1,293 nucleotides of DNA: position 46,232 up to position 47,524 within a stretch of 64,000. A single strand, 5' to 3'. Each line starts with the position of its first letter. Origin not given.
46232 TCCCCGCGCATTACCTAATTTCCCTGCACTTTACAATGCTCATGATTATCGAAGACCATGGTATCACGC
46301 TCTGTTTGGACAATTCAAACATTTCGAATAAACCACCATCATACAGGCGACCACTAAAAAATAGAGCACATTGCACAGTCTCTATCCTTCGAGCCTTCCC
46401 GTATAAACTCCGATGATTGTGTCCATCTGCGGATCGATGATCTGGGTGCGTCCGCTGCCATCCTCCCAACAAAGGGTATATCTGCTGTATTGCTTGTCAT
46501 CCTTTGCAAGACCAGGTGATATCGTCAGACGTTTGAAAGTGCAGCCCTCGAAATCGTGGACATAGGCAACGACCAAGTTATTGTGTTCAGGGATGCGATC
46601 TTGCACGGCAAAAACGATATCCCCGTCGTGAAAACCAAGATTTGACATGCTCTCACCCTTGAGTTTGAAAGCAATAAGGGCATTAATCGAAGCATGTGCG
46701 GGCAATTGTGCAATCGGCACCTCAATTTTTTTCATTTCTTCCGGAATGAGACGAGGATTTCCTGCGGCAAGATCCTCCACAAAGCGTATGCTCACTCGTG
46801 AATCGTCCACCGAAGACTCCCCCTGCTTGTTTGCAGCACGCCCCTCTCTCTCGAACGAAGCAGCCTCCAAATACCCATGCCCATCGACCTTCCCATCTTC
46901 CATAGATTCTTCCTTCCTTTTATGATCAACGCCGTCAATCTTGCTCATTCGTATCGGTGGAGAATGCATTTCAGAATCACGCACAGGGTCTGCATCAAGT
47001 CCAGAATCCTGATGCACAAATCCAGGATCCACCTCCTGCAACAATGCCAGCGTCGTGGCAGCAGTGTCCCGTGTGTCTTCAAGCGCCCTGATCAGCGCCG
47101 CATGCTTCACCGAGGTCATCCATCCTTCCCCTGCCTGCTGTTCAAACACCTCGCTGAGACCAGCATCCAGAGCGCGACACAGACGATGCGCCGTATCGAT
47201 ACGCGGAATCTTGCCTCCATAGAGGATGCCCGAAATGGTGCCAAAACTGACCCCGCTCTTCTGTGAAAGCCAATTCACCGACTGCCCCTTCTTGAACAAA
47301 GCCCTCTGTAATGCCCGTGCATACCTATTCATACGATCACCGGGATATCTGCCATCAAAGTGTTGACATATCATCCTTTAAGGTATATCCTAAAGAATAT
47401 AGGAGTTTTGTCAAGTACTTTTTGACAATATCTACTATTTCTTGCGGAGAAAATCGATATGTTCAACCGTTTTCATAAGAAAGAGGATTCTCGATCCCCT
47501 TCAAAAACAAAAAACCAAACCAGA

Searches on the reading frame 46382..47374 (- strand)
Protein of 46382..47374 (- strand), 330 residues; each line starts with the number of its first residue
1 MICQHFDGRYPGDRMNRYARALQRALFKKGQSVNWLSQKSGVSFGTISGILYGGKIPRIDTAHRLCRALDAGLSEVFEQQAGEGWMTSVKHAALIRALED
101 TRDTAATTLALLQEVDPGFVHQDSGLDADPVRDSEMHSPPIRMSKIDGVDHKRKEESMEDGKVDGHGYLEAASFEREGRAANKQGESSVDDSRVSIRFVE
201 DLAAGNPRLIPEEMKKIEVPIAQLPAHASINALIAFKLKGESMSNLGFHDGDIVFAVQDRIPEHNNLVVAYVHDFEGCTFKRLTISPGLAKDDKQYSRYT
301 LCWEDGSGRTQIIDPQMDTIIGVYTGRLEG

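Call 3: search_protein_families(library=pfam, proteins=[window:46382-47374:-], max_evalue=1)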
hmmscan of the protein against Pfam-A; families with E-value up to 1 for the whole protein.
window:46382-47374:- (330 aa): 5 families
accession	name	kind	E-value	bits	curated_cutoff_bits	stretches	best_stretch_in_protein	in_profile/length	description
PF00717.28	Peptidase_S24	-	1.1e-06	28.8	23.3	1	200-285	4-84/116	Peptidase S24-like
PF13443.12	HTH_26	-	2.9e-05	24.6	22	1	22-78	2-59/63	Cro/C1-type HTH DNA-binding domain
PF01381.28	HTH_3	-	0.00021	21.7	23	1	36-75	15-54/55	Helix-turn-helix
PF13560.12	HTH_31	-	0.00097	19.8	27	1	26-75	13-60/64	Helix-turn-helix domain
PF19575.5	HTH_58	-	0.15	12.5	23.8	1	16-52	13-48/62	Helix-turn-helix domain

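Call 18: find_encoding_contigs(protein=window:46382-47374:-, flank=2000, max_places=3)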
Protein window:46382-47374:- (330 aa): no gene with exactly this product is on record in the collection.

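Call 19: list_cluster_members(proteins=[P0001, P0003, window:46382-47374:-, window:16196-17503:-])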
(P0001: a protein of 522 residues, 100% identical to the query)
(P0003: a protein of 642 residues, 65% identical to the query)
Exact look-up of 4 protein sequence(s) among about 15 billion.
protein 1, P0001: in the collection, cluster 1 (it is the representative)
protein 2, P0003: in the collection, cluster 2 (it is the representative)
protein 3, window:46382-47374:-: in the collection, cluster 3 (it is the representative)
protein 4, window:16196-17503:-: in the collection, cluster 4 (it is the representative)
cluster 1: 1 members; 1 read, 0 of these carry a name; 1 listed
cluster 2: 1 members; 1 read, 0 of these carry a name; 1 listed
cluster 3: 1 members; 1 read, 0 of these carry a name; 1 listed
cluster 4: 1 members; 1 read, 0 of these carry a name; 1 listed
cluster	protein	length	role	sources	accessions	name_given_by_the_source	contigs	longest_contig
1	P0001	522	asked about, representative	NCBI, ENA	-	-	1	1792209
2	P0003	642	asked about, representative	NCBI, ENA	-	-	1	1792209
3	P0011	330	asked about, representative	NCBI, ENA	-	-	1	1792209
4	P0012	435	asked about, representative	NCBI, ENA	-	-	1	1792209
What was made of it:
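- Tried and rejected: Cluster look-ups gave no names (call 19).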

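Call 22: search_protein_families(library=phrogs, proteins=[window:46382-47374:-], max_evalue=0.001)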
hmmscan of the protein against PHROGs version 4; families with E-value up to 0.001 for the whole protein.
window:46382-47374:- (330 aa): 6 families
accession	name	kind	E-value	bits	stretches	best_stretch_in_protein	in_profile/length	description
phrog_4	-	transcription regulation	1.6e-16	61.3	1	15-287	135-304/400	transcriptional repressor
phrog_2967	-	transcription regulation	3e-06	28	1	15-114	8-106/225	transcriptional regulator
phrog_5823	-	transcription regulation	0.00019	21.7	1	29-105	18-98/404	transcriptional regulator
phrog_8558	-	unknown function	0.00024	22.3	1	231-285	19-75/114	-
phrog_811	-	DNA, RNA and nucleotide metabolism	0.00025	21.6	1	235-325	50-129/140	UmuD-like protein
phrog_8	-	transcription regulation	0.00098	19.7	0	28-75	87-214/346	transcriptional regulator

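Call 63: search_protein_families(library=ncbifam, proteins=[window:46382-47374:-], max_evalue=0.01)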
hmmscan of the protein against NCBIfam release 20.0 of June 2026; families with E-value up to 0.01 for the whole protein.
window:46382-47374:- (330 aa): 4 families
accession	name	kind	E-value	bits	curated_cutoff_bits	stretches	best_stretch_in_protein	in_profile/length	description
TIGR00498.1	lexA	equivalog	9.4e-05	22.1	110.95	1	179-283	64-163/203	transcriptional repressor LexA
NF007621.2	PRK10276.1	subfamily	0.00022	21.3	110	1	235-297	31-94/115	translesion error-prone DNA polymerase V autoproteolytic subunit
NF041677.1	trans_regClgR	equivalog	0.0008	19.5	170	1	22-90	13-80/113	transcriptional regulator ClgR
NF010465.0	PRK13890.1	equivalog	0.003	17.7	96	0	28-80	16-68/121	conjugal transfer protein TrbA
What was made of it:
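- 46382..47374 (-): Intact HTH + peptidase S24 (CI/LexA-like) repressor gene, convergent with P4. Its last ~50 codons (46382 to ~46540) are the source of the two remnants. Call 3 (PF00717 E 1.1e-6, HTH_26 2.9e-5), call 22 (phrog_4 transcriptional repressor, 1.6e-16), call 63.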

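Call 67: find_related_loci(query=window:46382-47374:-, collection=viral_contigs, flank=10000)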
Query window:46382-47374:- (330 aa) in viral_contigs; peptide patterns used: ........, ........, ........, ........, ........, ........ (x = any residue, [..] = any of these).
3 stretches matched a pattern, but none encodes a relative of the query by tblastn (E <= 1e-3).
